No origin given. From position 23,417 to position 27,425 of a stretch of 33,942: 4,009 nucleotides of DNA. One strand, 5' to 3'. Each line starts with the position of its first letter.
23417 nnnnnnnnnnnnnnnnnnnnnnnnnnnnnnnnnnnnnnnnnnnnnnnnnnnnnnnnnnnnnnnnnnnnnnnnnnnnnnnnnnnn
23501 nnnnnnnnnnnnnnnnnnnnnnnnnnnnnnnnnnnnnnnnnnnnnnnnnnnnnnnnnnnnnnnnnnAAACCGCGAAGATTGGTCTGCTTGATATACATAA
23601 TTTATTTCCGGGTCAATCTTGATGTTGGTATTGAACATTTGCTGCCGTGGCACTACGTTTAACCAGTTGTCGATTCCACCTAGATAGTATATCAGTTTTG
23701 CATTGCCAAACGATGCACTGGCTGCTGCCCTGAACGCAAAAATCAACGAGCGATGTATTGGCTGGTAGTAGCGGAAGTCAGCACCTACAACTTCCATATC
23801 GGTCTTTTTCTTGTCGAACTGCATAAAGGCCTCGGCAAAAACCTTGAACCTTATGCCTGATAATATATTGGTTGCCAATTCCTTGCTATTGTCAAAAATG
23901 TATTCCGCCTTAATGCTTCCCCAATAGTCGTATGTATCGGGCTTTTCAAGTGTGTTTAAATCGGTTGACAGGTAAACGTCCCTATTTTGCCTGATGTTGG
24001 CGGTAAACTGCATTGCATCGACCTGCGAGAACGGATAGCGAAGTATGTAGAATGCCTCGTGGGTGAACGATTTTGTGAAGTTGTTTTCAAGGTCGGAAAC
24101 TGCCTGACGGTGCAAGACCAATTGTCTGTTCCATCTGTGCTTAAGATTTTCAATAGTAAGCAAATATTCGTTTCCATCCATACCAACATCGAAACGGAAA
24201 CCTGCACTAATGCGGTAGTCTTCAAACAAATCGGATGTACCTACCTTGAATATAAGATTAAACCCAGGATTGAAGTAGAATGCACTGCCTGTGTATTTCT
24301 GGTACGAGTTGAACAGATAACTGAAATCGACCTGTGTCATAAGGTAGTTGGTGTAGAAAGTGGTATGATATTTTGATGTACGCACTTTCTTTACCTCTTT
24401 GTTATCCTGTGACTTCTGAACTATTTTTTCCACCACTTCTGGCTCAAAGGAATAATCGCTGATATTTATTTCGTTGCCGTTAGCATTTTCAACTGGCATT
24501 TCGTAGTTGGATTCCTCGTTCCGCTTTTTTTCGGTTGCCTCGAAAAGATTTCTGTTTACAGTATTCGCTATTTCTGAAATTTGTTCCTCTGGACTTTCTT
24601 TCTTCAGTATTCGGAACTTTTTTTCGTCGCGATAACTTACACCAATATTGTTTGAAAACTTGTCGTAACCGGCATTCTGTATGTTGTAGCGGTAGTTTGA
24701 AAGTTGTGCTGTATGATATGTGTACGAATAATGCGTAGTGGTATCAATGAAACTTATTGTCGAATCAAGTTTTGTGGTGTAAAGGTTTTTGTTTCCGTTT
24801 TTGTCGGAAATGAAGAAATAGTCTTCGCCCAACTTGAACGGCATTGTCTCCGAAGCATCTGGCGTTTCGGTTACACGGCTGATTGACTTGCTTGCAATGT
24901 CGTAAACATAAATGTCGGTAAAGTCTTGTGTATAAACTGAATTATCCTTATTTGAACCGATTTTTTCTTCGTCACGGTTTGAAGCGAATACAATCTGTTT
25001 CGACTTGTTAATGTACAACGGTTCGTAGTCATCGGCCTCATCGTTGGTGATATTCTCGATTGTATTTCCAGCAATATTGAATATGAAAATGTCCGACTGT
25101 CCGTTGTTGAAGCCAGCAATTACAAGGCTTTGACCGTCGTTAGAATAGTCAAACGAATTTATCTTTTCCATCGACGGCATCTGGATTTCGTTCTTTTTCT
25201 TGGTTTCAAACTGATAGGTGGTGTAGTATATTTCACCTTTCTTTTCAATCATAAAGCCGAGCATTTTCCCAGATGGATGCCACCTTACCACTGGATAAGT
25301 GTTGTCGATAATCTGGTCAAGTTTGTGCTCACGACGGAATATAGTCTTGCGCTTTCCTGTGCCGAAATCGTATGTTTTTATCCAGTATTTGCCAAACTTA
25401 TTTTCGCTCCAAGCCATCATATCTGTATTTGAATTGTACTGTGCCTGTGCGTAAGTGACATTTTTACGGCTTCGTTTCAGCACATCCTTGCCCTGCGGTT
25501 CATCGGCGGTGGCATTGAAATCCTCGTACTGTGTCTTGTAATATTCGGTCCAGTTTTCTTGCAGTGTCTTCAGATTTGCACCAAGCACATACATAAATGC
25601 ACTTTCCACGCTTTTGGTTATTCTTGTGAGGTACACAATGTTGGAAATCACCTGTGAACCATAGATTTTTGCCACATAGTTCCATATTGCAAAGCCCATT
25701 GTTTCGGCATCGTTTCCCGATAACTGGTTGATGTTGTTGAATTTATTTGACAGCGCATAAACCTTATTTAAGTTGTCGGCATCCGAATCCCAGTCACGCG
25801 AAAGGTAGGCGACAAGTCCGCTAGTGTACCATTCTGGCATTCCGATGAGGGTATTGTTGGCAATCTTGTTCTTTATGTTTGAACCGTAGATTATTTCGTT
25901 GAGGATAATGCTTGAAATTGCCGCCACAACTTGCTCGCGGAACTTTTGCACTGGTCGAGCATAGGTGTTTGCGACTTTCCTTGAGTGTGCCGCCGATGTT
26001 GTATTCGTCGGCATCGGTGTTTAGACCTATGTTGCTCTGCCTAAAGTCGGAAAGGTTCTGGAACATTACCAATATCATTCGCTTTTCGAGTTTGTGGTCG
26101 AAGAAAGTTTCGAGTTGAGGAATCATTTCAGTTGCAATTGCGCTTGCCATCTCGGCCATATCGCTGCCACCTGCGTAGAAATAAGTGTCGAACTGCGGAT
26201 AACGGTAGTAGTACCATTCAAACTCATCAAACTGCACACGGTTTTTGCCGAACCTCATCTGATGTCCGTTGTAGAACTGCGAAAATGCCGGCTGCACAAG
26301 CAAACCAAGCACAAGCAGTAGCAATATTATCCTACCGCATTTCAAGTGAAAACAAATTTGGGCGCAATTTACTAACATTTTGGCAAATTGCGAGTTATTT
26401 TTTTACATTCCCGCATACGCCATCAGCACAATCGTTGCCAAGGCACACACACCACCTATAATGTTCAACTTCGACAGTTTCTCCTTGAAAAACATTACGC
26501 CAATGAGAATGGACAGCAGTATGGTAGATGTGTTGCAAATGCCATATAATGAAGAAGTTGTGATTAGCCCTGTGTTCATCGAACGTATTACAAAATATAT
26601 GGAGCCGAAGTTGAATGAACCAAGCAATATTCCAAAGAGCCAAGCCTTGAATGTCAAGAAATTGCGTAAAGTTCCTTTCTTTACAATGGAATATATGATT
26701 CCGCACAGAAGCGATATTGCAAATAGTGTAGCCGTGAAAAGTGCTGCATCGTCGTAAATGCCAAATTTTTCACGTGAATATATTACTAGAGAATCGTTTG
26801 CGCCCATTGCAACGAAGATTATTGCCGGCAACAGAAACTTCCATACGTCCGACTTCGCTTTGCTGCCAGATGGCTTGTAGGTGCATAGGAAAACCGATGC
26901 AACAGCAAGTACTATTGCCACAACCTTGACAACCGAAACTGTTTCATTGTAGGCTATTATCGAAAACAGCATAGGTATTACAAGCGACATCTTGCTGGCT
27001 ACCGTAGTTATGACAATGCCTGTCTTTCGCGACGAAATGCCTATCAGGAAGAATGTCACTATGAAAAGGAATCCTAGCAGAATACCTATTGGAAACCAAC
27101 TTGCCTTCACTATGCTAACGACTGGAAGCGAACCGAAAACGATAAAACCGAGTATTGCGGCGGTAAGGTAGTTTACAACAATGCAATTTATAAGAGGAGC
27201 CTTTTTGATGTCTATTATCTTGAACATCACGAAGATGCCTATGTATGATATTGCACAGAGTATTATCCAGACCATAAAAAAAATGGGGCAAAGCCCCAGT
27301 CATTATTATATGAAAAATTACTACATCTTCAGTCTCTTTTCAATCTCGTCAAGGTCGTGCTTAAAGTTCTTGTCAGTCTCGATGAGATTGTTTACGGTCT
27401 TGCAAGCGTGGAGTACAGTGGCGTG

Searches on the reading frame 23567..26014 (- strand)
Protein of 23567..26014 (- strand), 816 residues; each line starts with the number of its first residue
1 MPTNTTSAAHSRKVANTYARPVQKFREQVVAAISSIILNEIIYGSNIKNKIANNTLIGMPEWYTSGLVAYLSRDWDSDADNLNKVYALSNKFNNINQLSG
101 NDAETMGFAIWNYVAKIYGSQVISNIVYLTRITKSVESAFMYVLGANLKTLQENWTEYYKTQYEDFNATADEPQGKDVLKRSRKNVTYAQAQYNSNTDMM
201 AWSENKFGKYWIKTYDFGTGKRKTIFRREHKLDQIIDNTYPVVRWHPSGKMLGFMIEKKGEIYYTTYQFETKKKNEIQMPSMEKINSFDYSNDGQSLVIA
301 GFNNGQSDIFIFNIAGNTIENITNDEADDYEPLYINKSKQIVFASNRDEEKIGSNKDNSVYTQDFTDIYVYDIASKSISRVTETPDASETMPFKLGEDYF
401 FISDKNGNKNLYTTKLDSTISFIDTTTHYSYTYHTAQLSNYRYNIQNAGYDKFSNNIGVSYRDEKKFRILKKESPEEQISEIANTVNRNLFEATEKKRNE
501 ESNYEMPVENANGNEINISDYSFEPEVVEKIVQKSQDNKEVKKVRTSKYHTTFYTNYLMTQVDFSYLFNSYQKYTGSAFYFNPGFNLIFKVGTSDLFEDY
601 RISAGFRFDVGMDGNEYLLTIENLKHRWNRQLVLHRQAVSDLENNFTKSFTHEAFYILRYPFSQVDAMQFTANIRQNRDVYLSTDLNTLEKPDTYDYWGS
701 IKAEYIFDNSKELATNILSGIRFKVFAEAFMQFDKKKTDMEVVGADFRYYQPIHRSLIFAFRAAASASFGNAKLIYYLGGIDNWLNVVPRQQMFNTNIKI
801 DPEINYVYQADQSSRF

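Call 74: search_protein_families(library=pfam, proteins=[window:23567-26014:-], max_evalue=0.001)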
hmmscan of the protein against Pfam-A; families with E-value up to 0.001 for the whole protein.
window:23567-26014:- (816 aa): 1 family
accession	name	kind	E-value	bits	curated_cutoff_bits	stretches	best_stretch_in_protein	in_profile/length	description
PF07676.18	PD40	-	2.8e-05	24.4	20.9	0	322-348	4-30/38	WD40-like Beta Propeller Repeat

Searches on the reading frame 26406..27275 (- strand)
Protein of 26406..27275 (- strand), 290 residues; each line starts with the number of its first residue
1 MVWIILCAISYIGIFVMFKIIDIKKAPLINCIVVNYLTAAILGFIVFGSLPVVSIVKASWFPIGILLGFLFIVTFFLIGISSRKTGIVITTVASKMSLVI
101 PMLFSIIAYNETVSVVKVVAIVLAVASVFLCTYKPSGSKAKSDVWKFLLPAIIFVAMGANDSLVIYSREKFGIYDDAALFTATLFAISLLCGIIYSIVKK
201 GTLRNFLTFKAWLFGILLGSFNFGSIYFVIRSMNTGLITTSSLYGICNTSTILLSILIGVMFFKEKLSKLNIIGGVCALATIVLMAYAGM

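Call 74: search_protein_families(library=pfam, proteins=[window:26406-27275:-], max_evalue=0.001)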
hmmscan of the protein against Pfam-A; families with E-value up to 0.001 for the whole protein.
window:26406-27275:- (290 aa): 1 family
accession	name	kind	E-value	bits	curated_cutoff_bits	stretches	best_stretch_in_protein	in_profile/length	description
PF00892.27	EamA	-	6.3e-10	39.9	28.2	1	183-286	33-134/135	EamA-like transporter family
